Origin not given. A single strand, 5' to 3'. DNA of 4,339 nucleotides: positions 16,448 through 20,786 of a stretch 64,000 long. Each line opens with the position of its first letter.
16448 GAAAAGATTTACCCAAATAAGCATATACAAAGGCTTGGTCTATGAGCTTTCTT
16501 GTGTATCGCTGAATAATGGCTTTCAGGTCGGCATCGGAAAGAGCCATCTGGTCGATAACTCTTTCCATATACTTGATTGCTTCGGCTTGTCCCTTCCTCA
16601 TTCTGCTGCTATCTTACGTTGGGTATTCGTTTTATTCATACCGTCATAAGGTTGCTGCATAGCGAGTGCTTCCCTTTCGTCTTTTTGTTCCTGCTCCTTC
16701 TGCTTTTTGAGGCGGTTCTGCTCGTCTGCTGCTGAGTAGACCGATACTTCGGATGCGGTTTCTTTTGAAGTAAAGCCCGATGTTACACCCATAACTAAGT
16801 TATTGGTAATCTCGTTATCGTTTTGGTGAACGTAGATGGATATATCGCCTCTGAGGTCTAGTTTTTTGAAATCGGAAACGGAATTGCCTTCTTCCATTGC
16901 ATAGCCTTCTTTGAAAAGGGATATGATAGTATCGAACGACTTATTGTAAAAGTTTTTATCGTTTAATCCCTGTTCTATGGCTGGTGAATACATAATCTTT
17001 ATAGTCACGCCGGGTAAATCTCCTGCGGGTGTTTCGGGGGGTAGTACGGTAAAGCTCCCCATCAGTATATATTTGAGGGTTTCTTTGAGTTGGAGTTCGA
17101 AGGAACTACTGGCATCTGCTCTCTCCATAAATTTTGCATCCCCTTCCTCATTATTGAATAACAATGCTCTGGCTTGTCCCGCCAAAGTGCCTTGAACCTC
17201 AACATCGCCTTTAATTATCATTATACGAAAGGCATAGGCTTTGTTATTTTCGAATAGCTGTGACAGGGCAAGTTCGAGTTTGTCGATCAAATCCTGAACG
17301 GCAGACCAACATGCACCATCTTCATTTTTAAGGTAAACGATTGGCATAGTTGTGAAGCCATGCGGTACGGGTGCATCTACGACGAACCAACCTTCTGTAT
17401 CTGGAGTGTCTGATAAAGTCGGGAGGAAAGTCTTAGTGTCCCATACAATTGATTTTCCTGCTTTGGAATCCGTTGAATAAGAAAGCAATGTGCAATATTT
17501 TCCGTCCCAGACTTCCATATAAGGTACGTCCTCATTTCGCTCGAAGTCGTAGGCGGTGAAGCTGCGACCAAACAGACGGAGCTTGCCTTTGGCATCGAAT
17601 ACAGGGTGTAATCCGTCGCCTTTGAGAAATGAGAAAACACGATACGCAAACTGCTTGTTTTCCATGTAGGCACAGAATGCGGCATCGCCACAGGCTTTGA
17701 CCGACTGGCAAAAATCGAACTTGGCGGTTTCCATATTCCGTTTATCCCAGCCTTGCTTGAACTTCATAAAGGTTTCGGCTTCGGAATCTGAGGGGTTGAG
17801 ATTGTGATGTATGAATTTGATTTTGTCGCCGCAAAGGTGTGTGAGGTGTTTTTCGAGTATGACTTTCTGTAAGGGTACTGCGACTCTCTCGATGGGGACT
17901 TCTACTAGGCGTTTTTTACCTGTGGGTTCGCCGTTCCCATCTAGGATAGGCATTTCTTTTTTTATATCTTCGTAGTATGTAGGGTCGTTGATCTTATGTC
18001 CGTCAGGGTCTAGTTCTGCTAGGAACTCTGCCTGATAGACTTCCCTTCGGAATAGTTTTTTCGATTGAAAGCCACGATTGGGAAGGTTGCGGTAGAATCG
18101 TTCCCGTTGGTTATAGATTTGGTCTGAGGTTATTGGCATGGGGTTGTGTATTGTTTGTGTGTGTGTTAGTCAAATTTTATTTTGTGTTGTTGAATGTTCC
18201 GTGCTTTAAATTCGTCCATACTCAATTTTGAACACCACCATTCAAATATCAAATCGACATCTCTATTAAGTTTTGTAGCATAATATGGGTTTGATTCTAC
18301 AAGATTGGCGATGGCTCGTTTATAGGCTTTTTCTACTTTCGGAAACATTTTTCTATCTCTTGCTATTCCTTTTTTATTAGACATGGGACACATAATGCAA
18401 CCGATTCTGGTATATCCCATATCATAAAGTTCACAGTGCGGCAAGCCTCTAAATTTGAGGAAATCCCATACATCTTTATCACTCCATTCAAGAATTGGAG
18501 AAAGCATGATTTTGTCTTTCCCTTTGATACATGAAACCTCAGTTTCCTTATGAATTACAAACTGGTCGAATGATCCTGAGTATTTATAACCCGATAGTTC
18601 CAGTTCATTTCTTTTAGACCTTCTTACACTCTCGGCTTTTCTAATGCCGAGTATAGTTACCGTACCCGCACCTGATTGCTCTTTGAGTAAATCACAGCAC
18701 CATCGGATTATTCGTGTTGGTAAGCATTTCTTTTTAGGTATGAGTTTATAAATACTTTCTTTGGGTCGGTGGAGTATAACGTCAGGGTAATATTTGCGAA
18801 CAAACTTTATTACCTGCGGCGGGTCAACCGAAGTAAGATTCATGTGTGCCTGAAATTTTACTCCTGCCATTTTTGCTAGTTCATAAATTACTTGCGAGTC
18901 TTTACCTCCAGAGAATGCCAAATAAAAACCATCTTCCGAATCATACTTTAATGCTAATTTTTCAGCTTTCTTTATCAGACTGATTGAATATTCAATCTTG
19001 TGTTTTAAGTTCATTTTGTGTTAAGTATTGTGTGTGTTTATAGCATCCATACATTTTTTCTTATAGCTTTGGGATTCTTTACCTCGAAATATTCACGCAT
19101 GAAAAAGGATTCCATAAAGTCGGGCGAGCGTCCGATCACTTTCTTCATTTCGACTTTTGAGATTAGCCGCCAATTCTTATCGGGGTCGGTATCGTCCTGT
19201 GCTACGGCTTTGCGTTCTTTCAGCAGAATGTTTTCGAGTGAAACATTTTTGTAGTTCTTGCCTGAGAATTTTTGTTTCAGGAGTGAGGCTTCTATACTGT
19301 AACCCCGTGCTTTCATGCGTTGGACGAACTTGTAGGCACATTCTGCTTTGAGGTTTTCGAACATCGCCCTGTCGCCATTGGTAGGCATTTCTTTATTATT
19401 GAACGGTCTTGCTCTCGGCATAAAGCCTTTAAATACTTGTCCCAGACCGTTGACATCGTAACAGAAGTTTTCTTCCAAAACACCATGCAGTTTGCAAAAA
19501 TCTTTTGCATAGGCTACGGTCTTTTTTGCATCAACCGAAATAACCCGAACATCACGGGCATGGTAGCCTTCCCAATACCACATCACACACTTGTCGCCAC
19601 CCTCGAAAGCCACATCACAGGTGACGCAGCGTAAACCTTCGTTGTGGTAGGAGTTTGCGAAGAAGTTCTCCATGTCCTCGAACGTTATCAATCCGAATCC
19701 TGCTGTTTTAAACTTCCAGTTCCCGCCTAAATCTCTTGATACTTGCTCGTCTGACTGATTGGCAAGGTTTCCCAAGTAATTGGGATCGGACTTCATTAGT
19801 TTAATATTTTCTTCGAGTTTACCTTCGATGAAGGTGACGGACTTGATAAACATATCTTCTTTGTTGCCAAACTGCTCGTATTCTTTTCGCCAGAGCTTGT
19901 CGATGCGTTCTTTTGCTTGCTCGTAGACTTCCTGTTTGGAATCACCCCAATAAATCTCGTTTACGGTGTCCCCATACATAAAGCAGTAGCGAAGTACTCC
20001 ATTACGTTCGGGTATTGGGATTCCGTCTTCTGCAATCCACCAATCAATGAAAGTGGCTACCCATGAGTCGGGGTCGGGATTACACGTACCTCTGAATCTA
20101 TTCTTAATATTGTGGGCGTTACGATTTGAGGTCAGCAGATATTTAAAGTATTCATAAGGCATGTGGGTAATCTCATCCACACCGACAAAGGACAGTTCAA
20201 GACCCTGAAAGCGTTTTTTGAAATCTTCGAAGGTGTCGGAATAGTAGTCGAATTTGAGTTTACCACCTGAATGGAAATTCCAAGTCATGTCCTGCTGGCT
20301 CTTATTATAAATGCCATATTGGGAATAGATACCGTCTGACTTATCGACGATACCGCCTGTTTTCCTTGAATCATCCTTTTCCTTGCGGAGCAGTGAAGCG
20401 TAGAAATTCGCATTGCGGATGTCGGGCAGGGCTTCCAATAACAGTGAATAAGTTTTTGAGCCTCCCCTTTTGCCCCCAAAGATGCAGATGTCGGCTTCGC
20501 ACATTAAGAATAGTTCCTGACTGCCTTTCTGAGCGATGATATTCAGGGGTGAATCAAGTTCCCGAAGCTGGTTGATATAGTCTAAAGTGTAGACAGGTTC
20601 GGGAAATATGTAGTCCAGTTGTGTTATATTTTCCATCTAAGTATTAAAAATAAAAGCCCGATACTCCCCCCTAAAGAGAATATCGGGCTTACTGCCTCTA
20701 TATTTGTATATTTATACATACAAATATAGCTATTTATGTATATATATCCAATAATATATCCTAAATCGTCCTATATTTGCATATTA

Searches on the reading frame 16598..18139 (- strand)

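Call 7: search_protein_families(library=pfam, proteins=[window:16598-18139:-], max_evalue=0.001)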
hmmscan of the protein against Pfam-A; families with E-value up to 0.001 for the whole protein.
window:16598-18139:- (513 aa): 1 family
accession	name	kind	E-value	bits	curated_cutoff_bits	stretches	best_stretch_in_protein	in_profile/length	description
PF05133.19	SPP1_portal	-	3.7e-23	82.6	25.5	1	69-486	32-415/416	Phage portal protein, SPP1 Gp6-like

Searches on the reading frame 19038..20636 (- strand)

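Call 7: search_protein_families(library=pfam, proteins=[window:19038-20636:-], max_evalue=0.001)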
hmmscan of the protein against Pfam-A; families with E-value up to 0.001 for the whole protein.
window:19038-20636:- (532 aa): 1 family
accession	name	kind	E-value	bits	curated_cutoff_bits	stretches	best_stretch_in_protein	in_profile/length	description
PF03237.21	Terminase_6N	-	2.1e-12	47.6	22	1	110-308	63-201/215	Terminase large subunit, T4likevirus-type, N-terminal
